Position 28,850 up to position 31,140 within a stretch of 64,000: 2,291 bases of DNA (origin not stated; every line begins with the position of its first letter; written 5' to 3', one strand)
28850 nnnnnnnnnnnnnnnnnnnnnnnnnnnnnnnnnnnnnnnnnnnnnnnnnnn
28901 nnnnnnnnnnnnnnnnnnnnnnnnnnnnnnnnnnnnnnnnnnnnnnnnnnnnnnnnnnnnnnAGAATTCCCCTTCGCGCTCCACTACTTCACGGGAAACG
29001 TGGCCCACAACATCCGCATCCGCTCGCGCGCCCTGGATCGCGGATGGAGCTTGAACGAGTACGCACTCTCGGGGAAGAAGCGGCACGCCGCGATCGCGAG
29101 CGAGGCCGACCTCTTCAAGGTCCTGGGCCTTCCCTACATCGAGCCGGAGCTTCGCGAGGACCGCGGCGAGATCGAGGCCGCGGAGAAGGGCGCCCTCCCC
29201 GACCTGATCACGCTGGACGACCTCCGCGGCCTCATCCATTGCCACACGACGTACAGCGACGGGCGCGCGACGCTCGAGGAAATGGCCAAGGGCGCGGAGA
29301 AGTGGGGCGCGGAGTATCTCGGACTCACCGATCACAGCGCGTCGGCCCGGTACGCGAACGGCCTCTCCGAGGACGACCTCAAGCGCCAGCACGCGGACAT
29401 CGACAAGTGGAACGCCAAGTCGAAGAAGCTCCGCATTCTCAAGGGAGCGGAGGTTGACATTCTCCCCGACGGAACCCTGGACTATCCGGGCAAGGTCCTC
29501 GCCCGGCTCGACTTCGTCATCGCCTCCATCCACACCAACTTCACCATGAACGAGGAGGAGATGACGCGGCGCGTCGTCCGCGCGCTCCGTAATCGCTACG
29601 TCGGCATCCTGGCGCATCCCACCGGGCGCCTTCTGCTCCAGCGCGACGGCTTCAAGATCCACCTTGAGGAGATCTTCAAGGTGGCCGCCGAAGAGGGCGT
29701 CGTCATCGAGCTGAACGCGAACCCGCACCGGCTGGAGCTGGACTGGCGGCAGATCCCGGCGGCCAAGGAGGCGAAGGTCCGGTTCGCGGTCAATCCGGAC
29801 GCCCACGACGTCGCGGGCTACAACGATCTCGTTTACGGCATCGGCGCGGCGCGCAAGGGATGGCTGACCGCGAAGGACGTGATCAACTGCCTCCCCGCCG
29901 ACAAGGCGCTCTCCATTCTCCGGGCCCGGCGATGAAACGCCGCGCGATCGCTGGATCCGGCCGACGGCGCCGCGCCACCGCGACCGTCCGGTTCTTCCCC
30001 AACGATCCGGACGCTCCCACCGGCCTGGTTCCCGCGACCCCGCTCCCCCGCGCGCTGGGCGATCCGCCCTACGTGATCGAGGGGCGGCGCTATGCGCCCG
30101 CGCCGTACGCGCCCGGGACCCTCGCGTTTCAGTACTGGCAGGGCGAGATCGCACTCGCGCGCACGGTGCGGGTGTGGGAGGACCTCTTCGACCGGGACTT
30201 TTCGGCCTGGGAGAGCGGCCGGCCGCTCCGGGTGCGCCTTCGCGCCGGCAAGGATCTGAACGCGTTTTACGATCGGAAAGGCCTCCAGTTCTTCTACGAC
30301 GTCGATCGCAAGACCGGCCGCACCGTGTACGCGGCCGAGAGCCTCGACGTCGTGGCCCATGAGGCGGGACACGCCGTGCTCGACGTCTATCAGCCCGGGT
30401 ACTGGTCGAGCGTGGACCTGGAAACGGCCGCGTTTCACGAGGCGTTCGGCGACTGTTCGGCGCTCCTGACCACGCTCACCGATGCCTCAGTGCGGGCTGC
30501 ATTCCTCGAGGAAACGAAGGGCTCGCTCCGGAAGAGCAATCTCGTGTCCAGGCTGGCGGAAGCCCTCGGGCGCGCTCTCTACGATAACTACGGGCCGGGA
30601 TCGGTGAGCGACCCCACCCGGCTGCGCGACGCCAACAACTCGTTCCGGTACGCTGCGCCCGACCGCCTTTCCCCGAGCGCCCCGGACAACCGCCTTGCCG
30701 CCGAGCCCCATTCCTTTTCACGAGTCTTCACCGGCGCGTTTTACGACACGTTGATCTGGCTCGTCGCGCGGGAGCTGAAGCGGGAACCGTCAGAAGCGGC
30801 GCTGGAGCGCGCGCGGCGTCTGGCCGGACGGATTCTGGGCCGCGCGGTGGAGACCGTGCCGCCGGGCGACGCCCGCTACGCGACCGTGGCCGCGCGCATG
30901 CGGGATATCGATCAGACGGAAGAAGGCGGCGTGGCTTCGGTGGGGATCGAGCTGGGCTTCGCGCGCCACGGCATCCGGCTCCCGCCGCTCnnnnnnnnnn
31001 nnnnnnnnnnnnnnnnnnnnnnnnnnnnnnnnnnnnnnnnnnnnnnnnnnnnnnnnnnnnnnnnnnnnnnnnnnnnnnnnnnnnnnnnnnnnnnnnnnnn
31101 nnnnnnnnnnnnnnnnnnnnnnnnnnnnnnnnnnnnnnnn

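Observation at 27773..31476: PolX translationally coupled to a cytoplasmic thermolysin-like (M4-type) HEXXH protein, preceded by DUF2203 and followed by Nth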

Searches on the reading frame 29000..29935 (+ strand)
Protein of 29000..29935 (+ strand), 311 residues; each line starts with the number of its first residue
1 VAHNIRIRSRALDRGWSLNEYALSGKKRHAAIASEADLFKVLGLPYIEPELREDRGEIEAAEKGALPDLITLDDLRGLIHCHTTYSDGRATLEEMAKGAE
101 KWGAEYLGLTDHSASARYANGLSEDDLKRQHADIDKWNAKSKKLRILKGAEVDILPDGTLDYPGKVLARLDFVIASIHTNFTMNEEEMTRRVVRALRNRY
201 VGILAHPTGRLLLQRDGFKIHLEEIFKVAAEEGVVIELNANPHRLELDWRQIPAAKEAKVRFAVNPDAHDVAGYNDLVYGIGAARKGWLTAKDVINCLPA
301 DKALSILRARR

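Call 4: search_protein_families(library=pfam, proteins=[window:29000-29935:+], max_evalue=0.01)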
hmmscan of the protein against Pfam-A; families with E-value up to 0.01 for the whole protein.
window:29000-29935:+ (311 aa): 2 families
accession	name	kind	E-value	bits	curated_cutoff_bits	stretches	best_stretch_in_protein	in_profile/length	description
PF14791.11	DNA_pol_B_thumb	-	1.1e-15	57.7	25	1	2-53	10-63/63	DNA polymerase beta thumb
PF02811.25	PHP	-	9.4e-14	52.5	26.4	1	80-240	3-163/164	PHP domain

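Call 5: search_protein_families(library=ncbifam, proteins=[window:29000-29935:+], max_evalue=1)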
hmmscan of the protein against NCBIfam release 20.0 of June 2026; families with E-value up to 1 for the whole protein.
window:29000-29935:+ (311 aa): 12 families
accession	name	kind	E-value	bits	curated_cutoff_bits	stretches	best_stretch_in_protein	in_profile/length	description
NF006375.0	PRK08609.1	equivalog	7.6e-95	318.6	426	1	3-308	263-568/571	DNA polymerase/3'-5' exonuclease PolX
NF005928.0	PRK07945.1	equivalog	5.5e-60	203.5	250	1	72-305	95-332/337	PHP domain-containing protein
NF006702.0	PRK09248.1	domain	4.1e-21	75.6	264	1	79-242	7-162/246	PHP domain-containing protein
NF006251.0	PRK08392.1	equivalog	1.3e-18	67.3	212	1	79-281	4-197/216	hypothetical protein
NF004981.0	PRK06361.1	equivalog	4.7e-08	32.7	117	1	79-270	4-177/217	histidinol phosphate phosphatase domain-containing protein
TIGR01856.1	hisJ_fam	subfamily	1.5e-07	31.4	90.2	1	80-179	4-112/252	histidinol-phosphatase HisJ family protein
NF041577.1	nside_bi_sphtase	equivalog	3.8e-05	23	400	1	79-116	6-43/276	3',5'-nucleoside bisphosphate phosphatase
NF047791.1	RNaseRnm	equivalog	0.00039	19.8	375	1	79-117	5-43/275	RNase RNM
NF005596.0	PRK07328.1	subfamily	0.00051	19.5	202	1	80-178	7-114/269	histidinol-phosphatase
NF038032.1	CehA_McbA_metalo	domain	0.001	18.5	80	1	79-120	7-48/315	CehA/McbA family metallohydrolase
NF041661.1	Cycl_ph_dihydrol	equivalog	0.014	14.8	500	1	79-116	2-39/259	phosphoribosyl 1,2-cyclic phosphate 1,2-diphosphodiesterase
TIGR00594.1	polc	superfamily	0.058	11.4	434.35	1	79-113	4-40/1022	DNA polymerase III subunit alpha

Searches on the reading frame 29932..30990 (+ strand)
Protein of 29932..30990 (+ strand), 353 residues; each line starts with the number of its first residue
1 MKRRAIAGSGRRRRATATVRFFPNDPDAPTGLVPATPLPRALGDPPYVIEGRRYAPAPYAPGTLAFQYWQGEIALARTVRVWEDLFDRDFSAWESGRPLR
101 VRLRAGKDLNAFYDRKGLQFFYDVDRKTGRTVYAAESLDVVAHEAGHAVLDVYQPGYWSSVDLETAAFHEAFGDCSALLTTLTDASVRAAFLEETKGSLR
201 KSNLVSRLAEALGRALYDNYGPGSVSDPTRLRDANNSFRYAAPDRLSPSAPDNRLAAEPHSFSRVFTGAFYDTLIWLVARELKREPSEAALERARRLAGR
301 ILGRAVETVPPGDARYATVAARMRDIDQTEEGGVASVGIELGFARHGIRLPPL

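Call 42: search_protein_families(library=pfam, proteins=[window:29932-30990:+], max_evalue=10)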
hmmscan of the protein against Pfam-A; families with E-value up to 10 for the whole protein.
window:29932-30990:+ (353 aa): 2 families
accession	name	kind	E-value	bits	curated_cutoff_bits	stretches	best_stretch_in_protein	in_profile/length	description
PF01447.24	Peptidase_M4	-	2.2e-05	25.4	22.4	1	75-150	72-144/145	Thermolysin metallopeptidase, catalytic domain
PF13574.12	Reprolysin_2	-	0.19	12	27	1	127-148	115-136/195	Metallo-peptidase family M12B Reprolysin-like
